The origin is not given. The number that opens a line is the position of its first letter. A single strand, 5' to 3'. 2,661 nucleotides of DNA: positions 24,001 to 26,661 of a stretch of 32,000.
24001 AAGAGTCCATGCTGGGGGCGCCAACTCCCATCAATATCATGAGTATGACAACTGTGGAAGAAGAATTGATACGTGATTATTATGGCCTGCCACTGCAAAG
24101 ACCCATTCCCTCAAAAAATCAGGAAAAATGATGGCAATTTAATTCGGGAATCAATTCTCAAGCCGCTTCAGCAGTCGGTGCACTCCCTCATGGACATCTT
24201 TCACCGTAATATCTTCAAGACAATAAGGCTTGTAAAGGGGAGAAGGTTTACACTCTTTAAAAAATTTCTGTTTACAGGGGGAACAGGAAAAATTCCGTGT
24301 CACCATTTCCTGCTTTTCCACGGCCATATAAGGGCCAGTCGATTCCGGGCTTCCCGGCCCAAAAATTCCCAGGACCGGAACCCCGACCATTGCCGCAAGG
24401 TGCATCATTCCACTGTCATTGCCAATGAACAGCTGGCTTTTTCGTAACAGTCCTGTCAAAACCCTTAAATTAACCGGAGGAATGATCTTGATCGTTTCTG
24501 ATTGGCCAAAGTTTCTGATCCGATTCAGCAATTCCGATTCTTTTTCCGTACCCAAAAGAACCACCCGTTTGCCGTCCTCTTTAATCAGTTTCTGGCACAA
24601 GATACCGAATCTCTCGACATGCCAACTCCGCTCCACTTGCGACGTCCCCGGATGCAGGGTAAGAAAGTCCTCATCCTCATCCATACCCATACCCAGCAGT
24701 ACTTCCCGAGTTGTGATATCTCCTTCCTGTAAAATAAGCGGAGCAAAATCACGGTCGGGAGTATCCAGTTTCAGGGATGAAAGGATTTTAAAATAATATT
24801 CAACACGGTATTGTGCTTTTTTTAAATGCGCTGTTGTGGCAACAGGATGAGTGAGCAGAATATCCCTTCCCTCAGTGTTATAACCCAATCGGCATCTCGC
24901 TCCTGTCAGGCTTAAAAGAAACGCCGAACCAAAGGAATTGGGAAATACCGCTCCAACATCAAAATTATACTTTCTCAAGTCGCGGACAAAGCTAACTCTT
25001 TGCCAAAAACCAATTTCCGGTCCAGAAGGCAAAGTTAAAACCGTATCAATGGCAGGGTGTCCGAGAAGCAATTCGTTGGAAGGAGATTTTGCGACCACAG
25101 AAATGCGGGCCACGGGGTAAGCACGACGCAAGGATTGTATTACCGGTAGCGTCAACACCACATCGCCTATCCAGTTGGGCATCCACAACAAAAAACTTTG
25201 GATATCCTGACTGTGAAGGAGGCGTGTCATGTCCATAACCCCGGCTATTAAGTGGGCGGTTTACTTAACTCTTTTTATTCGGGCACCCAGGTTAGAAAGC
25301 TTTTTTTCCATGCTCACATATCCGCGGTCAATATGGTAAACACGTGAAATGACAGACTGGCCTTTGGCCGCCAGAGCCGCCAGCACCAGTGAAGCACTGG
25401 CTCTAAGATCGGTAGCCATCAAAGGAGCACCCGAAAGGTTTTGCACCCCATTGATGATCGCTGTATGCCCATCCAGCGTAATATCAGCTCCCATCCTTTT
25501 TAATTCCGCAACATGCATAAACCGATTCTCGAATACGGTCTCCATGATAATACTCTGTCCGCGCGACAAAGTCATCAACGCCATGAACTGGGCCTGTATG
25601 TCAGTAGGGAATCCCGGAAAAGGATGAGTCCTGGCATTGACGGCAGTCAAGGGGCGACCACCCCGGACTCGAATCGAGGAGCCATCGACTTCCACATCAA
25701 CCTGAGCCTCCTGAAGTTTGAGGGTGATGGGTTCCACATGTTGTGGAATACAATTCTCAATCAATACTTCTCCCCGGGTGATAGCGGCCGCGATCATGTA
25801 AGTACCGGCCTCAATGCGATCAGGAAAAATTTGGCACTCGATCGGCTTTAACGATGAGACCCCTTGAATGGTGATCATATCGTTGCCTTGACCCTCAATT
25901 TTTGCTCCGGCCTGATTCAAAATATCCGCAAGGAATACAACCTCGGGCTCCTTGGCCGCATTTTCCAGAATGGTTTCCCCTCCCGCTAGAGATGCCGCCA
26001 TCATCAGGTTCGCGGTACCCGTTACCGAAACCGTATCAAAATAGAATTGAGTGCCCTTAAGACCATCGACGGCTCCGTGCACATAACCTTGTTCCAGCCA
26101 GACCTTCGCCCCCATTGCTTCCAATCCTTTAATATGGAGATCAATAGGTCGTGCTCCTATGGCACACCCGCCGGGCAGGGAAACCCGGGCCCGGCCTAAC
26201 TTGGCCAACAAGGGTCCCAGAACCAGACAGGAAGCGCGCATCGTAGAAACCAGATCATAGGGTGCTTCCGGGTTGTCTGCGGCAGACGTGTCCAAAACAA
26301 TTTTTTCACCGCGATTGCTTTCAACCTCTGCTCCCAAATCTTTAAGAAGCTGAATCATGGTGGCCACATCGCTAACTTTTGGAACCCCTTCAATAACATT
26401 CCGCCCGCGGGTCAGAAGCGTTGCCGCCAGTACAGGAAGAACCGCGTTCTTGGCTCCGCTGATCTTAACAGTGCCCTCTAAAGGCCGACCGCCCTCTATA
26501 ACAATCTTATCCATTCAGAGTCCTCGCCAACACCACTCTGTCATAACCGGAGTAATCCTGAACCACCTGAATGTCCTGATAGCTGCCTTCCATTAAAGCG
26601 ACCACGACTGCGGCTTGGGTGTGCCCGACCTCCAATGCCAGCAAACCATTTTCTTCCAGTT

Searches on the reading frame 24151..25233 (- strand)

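Call 77: search_protein_families(library=pfam, proteins=[window:24151-25233:-], max_evalue=0.00001)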
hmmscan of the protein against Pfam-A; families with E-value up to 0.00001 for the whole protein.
window:24151-25233:- (360 aa): 1 family
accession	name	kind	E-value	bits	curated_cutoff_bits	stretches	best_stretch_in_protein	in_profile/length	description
PF01075.23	Glyco_transf_9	-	7.8e-35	120.8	22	1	80-323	2-239/247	Glycosyltransferase family 9 (heptosyltransferase)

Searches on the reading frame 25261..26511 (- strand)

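Call 77: search_protein_families(library=pfam, proteins=[window:25261-26511:-], max_evalue=0.00001)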
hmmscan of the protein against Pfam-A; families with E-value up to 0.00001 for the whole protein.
window:25261-26511:- (416 aa): 1 family
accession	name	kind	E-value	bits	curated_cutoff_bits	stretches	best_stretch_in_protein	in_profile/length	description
PF00275.25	EPSP_synthase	-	8.8e-110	367.7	22.8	1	6-405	2-417/417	EPSP synthase (3-phosphoshikimate 1-carboxyvinyltransferase)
